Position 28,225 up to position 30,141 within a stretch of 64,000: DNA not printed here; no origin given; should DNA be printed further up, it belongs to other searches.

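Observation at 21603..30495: Eight-gene, 8.9-kb tightly coupled operon of mostly unrecognisable proteins around an AAA+ ATPase and an SMC-like/ScpB-like pair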

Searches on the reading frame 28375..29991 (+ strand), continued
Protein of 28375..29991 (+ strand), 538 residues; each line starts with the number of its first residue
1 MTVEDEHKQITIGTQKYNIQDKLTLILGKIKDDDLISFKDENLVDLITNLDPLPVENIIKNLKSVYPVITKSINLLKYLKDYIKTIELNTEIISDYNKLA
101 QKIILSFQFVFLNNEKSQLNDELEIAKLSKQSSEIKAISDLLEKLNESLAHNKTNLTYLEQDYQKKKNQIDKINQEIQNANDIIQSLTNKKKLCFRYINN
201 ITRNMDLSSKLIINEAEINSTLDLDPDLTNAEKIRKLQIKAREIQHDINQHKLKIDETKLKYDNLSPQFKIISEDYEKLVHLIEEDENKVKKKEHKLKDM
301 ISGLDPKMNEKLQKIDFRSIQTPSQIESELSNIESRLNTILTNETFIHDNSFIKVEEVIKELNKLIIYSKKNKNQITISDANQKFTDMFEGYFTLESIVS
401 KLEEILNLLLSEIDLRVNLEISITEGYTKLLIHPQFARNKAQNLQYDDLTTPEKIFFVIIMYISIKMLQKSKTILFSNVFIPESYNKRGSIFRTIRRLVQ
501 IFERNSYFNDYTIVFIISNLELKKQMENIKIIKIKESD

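Call 40: search_protein_families(library=padloc, proteins=[L007:78-2417:-, L007:2439-2834:-, L007:2991-4517:+, L007:4689-6068:+, L007:6231-7139:+, L007:7219-8709:+, L007:8727-9239:+], max_evalue=0.1)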
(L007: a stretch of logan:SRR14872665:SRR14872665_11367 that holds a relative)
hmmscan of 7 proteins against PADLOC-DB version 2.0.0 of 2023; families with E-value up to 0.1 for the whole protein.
L007:78-2417:- (779 aa): 3 families
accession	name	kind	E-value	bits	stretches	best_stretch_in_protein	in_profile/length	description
PDLC04140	mad8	-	1.5e-17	62.1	1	444-774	31-298/314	mads_8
PDLC01055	HerA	-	1.1e-16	58.8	2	591-774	344-523/532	Type III coevolved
PDLC04105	HerA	-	3.4e-06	23.9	2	290-487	7-212/576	-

L007:2439-2834:- (131 aa): 0 families

L007:2991-4517:+ (508 aa): 2 families
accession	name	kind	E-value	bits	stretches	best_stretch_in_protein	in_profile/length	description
PDLC02811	DpdB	-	6e-30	102.3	1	127-485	29-365/370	DpdB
PDLC02812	DpdB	-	2.6e-05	21.4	1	146-288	47-170/400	DpdB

L007:4689-6068:+ (459 aa): 5 families
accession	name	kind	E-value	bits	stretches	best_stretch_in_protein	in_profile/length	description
PDLC02510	BrxP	-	7.1e-50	168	2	21-254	133-376/779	BrxP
PDLC02782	SspD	-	7.7e-22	76.3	1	26-210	5-194/277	SspD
PDLC02662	DndC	-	0.00033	17.7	1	93-172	122-214/481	DndC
PDLC02661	DndC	-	0.00062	16.9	1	27-170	29-208/468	DndC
PDLC00911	QueC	-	0.016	13.3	1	147-178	132-163/190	QueC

L007:6231-7139:+ (302 aa): 0 families

L007:7219-8709:+ (496 aa): 6 families
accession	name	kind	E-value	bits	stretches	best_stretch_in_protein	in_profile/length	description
PDLC00551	JetC2|JetC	-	9.8e-06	21.7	1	98-342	739-980/1365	DUF3584 domain; MukB-like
PDLC03868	LmuB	-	0.016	11.5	1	101-252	336-483/1035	-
PDLC00517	JetC1|JetC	-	0.026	10.8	1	128-319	641-831/1119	DUF3584 domain; MukB-like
PDLC00512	JetC1|JetC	-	0.039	9.9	1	80-310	673-912/1123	DUF3584 domain; MukB-like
PDLC00518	JetC1|JetC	-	0.05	9.4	1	117-302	703-892/1112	DUF3584 domain; MukB-like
PDLC00507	JetC1|JetC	-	0.081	9.2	0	119-329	287-498/1215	DUF3584 domain; MukB-like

L007:8727-9239:+ (170 aa): 0 families

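Call 46: predict_structure(alignment_id=A1)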
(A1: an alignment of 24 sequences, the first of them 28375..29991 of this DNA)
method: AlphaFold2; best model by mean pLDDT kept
length: 538 residues; sequences in the alignment: 24
mean_pLDDT: 85.4   pTM: 0.56
mean pLDDT of the five models: 85.4, 85.0, 84.0, 83.3, 82.3
residues with pLDDT >= 90: 257; 70-90: 229; 50-70: 35; < 50: 17
segments of 3 or more residues with pLDDT < 50: 1-7, 207-215
pLDDT, mean of each block of 10 residues (from residue 1): 44 81 90 86 90 92 93 87 89 93 90 90 81 79 86 90 91 92 92 87 60 50 71 87 93 92 91 93 91 85 79 70 85 90 68 86 93 80 79 96 96 93 90 88 85 94 94 91 89 93 89 91 86 71
secondary structure, 60 per line:
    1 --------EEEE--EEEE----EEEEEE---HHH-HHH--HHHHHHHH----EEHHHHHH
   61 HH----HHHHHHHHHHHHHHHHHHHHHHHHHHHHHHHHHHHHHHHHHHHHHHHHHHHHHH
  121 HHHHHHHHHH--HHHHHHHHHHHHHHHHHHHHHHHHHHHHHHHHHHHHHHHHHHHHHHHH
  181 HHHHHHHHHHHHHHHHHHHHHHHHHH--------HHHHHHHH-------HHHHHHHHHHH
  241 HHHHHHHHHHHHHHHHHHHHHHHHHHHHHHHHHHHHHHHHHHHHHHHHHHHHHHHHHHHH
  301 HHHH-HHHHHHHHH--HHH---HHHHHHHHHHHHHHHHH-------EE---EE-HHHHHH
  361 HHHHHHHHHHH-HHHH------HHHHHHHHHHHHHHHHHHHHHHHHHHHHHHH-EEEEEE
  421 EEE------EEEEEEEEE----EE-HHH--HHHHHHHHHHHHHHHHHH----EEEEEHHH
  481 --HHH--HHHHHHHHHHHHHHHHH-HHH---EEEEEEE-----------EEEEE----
elements in order: E9-12 E15-18 E23-28 H41-48 H55-62 H67-130 H133-206 H215-222 H230-304 H306-314 H323-339 H355-371 H373-376 H383-413 E415-423 E430-438 H451-468 E473-477 H488-504 E512-518 E530-534

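Call 52: fold_search(model_id=the predicted structure, library=pdb)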
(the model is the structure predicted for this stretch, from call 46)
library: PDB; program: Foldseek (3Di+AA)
matches with E <= 10: 881; with E <= 0.001: 60
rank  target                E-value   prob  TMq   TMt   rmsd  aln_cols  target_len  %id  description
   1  7zr1_C                4.7e-08  1.00  0.18  0.13  65.4       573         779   12  Chaetomium thermophilum Mre11-Rad50-Nbs1 complex bound to ATPyS (composite structure) (released 2023-01-11)
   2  7zr1_D                2.6e-07  1.00  0.18  0.13  66.2       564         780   12  Chaetomium thermophilum Mre11-Rad50-Nbs1 complex bound to ATPyS (composite structure) (released 2023-01-11)
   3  9hqu_A                3.0e-06  1.00  0.19  0.17  23.1       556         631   12  Salmonella enterica Lamassu LmuACB in nuclease sequestration state (released 2025-10-01)
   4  5xei                  1.5e-05  1.00  0.17  0.18  34.1       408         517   14  Crystal structure of the Smc head domain with a coiled coil and joint derived from Pyrococcus yayanosii (released 2017-06-07)
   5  9qxx_A                2.0e-05  1.00  0.17  0.13  38.7       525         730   11  JetABC DNA loaded state dimer (released 2025-10-01)
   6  9qxu_B                2.8e-05  0.98  0.15  0.12  36.5       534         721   11  JetABC DNA loaded state monomer (open) (released 2025-10-01)
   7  8wjn_B                2.9e-05  1.00  0.21  0.24  32.1       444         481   12  Cryo-EM structure of 6-subunit Smc5/6 head region (released 2024-06-26)
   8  7nyw_B                2.9e-05  0.99  0.17  0.12  31.4       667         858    9  Cryo-EM structure of the MukBEF-MatP-DNA head module (released 2021-07-07)
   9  9hqx_B                3.1e-05  1.00  0.19  0.17  23.2       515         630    9  Salmonella enterica Lamassu LmuACB bound to DNA duplex (released 2025-10-01)
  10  9qxx_B                3.2e-05  0.99  0.16  0.13  37.1       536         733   11  JetABC DNA loaded state dimer (released 2025-10-01)
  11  8dk2_D                3.6e-05  1.00  0.17  0.14  37.5       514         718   10  CryoEM structure of Pseudomonas aeruginosa PA14 JetABC in an unclamped state trapped in ATP dependent dimeric form (released 2022-10-05)
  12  8dk2_C                3.6e-05  1.00  0.18  0.14  37.4       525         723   10  CryoEM structure of Pseudomonas aeruginosa PA14 JetABC in an unclamped state trapped in ATP dependent dimeric form (released 2022-10-05)
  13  8roh_A                4.4e-05  1.00  0.16  0.20  26.1       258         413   11  Human cohesin SMC3-HD(EQ)/RAD21-N complex - Apo conformation (released 2024-09-11)
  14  8wjn_A                5.4e-05  1.00  0.20  0.21  35.9       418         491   14  Cryo-EM structure of 6-subunit Smc5/6 head region (released 2024-06-26)
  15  9a6c_A                6.3e-05  0.99  0.17  0.15  27.8       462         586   12  Integrative model of YYDD-YYDB by crosslinking MS and deep learning (released 2024-09-18)
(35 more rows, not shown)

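Call 91: fold_search(model_id=the predicted structure, library=viral)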
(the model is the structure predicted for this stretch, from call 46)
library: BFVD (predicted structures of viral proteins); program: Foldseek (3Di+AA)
matches with E <= 10: 722; with E <= 0.001: 99
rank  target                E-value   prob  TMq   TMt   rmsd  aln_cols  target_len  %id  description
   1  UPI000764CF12         8.9e-12  1.00  0.21  0.18  41.2       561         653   16  (no name look-up for this kind of identifier)
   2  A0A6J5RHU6            1.6e-11  1.00  0.19  0.15  50.5       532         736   14  ABC_ATPase domain containing protein [uncultured Caudovirales phage]
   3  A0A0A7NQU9            4.2e-11  1.00  0.21  0.13  28.3       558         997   15  Endonuclease [Lactobacillus phage LfeInf]
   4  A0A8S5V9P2            7.0e-11  1.00  0.23  0.20  46.5       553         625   14  STRUCTURAL MAINTENANCE OF CHROMOSOMES PROTEIN [Ackermannviridae sp. ctUml7]
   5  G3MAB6                1.1e-10  1.00  0.19  0.16  57.1       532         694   13  Gp375 [Bacillus phage G]
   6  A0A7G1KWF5            1.8e-10  1.00  0.20  0.22  54.5       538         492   16  (no name in the UniProt tables at hand)
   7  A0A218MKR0            2.3e-10  1.00  0.23  0.18  47.0       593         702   13  Putative recombination nuclease [uncultured virus]
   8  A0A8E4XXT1            2.9e-10  1.00  0.22  0.19  40.4       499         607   16  Recombination endonuclease subunit [Maribacter phage Colly_1]
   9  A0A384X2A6            5.0e-10  1.00  0.26  0.23  42.8       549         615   10  (no name in the UniProt tables at hand)
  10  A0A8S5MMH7            5.3e-10  1.00  0.20  0.11  33.1       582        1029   12  STRUCTURAL MAINTENANCE OF CHROMOSOMES PROTEIN [Siphoviridae sp. ctxc31]
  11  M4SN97                5.9e-10  1.00  0.21  0.17  36.8       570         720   14  Putative nucleoside triphosphate hydrolase [Cellulophaga phage phiST]
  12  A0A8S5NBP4            1.4e-09  1.00  0.22  0.21  39.6       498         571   14  STRUCTURAL MAINTENANCE OF CHROMOSOMES PROTEIN [Myoviridae sp. ctx322]
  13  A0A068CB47            1.8e-09  1.00  0.22  0.13  38.8       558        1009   14  Recombination exonuclease [Listeria phage LMTA-57]
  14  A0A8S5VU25            2.0e-09  1.00  0.22  0.14  51.5       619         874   12  STRUCTURAL MAINTENANCE OF CHROMOSOMES PROTEIN [Ackermannviridae sp.]
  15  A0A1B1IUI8            2.0e-09  1.00  0.23  0.17  45.4       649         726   12  (no name in the UniProt tables at hand)
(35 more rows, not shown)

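Call 98: find_related_loci(query=A1, collection=viral_contigs, flank=10000)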
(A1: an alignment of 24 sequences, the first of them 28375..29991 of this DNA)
Query A1 (538 aa) in viral_contigs; peptide patterns used: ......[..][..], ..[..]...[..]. (x = any residue, [..] = any of these).
36 stretches matched a pattern, but none encodes a relative of the query by tblastn (E <= 1e-3).
